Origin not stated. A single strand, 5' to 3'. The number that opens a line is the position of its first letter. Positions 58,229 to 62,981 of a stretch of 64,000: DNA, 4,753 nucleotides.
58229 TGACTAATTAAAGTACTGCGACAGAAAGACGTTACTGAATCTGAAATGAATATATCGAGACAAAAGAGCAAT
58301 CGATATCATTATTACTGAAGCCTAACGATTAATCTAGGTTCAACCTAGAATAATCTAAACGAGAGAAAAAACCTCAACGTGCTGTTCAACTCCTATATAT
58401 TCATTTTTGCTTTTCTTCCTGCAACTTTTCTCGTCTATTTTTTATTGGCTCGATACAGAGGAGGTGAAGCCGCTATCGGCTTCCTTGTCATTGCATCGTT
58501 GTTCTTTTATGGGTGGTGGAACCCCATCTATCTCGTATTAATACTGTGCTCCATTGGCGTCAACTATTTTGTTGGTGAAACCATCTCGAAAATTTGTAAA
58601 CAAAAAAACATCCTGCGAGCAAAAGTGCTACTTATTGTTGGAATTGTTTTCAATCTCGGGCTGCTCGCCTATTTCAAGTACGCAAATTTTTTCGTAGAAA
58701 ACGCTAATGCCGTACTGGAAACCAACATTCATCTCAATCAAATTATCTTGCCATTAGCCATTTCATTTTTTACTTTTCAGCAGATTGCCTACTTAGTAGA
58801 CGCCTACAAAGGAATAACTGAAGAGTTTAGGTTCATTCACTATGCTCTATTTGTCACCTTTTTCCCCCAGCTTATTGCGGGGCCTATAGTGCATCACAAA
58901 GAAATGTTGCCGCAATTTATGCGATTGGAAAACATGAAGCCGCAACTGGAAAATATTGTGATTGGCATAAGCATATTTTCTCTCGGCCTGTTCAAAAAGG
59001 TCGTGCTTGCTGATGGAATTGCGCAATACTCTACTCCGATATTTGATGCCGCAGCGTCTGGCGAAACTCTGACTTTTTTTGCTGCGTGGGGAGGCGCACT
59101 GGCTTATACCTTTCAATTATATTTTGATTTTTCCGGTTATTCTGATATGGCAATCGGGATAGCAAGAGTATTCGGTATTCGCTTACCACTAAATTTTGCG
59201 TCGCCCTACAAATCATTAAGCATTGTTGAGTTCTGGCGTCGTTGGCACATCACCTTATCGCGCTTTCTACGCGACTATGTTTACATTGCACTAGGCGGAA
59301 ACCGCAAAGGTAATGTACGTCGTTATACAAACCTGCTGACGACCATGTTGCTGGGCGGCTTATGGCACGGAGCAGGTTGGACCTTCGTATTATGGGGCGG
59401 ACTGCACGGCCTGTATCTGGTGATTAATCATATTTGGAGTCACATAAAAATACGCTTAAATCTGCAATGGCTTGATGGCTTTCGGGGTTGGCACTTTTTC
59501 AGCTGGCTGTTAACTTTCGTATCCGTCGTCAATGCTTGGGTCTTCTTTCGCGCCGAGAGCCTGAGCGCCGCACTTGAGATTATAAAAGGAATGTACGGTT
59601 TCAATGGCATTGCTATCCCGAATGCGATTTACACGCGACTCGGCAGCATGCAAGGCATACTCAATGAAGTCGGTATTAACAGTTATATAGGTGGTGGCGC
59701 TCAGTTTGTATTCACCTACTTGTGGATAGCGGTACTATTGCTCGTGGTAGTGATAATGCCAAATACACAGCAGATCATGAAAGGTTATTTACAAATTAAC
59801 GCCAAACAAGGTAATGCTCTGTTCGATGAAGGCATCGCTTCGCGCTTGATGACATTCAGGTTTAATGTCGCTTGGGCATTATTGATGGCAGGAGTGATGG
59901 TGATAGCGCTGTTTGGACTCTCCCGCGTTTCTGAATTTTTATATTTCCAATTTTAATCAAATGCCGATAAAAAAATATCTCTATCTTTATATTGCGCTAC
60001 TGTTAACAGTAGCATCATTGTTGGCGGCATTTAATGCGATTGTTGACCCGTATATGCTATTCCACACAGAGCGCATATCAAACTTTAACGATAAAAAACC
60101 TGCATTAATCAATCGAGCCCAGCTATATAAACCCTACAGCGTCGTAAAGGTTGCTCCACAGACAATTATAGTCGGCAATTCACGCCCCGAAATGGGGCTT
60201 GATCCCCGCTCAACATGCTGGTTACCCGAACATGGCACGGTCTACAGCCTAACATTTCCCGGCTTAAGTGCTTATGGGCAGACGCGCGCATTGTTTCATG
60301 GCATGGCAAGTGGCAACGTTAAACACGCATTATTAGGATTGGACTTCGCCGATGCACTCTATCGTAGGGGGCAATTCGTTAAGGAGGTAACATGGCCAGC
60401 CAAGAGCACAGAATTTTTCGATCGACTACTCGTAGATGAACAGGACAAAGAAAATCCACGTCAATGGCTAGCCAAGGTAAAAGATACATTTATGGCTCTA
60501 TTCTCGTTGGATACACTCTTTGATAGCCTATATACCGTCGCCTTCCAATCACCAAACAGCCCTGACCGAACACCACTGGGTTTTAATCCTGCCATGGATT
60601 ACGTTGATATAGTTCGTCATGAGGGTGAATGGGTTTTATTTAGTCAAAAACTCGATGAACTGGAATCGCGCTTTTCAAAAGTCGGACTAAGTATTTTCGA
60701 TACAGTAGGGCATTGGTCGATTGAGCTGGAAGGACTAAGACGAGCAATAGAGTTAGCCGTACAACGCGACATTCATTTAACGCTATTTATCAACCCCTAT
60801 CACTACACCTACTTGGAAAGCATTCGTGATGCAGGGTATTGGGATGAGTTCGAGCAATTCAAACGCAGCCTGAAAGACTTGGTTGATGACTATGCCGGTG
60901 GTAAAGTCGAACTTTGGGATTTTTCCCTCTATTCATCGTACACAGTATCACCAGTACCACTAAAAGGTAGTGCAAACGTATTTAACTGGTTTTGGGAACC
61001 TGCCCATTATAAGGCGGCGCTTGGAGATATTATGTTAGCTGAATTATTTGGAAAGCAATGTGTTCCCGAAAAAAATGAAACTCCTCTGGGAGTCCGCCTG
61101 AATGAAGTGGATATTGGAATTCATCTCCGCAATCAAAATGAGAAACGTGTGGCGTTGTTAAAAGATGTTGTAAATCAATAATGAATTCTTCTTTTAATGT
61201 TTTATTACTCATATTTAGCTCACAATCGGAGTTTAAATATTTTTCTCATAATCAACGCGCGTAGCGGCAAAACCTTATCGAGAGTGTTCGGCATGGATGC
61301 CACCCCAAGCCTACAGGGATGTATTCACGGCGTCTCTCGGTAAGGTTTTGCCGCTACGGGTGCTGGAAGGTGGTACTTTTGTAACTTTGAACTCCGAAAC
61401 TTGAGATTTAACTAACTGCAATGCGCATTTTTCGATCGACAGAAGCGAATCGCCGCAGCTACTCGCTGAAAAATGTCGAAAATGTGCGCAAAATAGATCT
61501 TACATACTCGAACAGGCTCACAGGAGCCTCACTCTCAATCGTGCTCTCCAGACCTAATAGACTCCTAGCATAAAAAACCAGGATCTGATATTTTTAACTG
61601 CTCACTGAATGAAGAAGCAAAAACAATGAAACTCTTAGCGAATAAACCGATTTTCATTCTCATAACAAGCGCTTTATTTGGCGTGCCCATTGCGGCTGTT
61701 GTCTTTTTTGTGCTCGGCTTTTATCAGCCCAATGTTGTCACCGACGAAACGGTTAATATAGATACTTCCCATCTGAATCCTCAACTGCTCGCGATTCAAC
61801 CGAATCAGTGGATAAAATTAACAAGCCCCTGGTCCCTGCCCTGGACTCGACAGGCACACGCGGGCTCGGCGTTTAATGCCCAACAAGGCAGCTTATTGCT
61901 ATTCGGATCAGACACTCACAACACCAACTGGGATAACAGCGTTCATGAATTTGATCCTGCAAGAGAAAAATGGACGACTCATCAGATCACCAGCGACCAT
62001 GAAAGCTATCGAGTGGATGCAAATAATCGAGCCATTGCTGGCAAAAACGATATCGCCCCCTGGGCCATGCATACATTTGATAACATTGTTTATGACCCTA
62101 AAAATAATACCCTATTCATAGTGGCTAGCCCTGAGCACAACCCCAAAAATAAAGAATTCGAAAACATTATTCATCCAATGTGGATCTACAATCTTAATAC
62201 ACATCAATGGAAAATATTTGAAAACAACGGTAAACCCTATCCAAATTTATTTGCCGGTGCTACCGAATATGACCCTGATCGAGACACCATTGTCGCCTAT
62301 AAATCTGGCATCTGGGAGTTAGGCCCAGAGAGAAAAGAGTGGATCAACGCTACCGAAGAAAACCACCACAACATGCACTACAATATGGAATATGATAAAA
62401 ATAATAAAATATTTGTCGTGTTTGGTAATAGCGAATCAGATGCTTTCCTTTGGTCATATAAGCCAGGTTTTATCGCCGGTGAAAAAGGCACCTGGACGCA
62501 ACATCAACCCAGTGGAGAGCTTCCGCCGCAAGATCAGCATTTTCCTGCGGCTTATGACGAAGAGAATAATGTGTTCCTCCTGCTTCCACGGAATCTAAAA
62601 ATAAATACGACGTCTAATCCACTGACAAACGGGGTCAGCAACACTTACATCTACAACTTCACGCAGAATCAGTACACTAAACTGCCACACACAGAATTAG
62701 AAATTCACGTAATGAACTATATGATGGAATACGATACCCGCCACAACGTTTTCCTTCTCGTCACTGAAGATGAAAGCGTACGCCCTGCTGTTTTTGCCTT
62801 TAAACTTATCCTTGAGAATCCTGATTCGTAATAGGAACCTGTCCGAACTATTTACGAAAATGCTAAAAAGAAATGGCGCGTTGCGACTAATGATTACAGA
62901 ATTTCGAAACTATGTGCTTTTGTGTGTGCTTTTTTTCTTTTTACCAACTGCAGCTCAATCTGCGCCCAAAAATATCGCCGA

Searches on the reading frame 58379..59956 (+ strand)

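Call 7: search_protein_families(library=ncbifam, proteins=[window:58379-59956:+], max_evalue=0.00001)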
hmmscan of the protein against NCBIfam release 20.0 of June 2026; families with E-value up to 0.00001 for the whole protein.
window:58379-59956:+ (525 aa): 1 family
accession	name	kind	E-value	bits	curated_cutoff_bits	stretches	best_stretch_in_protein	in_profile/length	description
TIGR04091.1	LTA_dltB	equivalog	3.4e-51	174.7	375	1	8-390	12-376/380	D-alanyl-lipoteichoic acid biosynthesis protein DltB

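Call 104: search_protein_families(library=pfam, proteins=[window:58379-59956:+], max_evalue=0.00001)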
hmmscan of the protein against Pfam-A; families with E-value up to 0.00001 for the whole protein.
window:58379-59956:+ (525 aa): 1 family
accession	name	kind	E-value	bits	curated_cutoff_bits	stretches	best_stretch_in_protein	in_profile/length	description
PF03062.24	MBOAT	-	5.3e-35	121.7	27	1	151-358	80-302/337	MBOAT, membrane-bound O-acyltransferase family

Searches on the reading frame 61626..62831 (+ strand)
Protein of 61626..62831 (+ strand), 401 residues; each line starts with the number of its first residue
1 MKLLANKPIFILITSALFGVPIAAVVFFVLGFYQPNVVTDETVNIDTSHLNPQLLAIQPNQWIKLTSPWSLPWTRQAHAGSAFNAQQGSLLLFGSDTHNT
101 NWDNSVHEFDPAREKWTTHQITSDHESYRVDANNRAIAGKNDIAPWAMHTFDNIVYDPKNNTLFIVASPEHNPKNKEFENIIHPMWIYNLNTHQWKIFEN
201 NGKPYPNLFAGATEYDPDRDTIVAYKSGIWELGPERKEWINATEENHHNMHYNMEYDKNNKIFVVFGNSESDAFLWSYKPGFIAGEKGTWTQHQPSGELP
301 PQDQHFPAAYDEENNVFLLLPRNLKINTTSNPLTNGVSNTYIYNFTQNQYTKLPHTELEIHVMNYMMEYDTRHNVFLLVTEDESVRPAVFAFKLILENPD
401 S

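Call 7: search_protein_families(library=ncbifam, proteins=[window:61626-62831:+], max_evalue=0.00001)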
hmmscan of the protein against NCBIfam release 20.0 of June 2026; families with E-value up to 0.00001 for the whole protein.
window:61626-62831:+ (401 aa): 0 families

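Call 63: search_protein_families(library=ncbifam, proteins=[window:61626-62831:+], max_evalue=0.00001)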
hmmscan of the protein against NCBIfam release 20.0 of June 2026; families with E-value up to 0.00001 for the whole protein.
window:61626-62831:+ (401 aa): 0 families

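Call 104: search_protein_families(library=pfam, proteins=[window:61626-62831:+], max_evalue=0.00001)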
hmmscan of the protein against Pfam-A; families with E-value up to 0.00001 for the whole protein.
window:61626-62831:+ (401 aa): 2 families
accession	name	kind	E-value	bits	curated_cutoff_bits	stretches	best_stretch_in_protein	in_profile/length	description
PF24981.1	Beta-prop_ATRN-LZTR1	-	6e-13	49.1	50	1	57-225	22-165/289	Attractin/LZTR1 beta-propeller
PF24681.1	Kelch_KLHDC2_KLHL20_DRC7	-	8.6e-09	35.4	50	0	57-203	86-199/221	KLHDC2/KLHL20/DRC7 Kelch-repeats domain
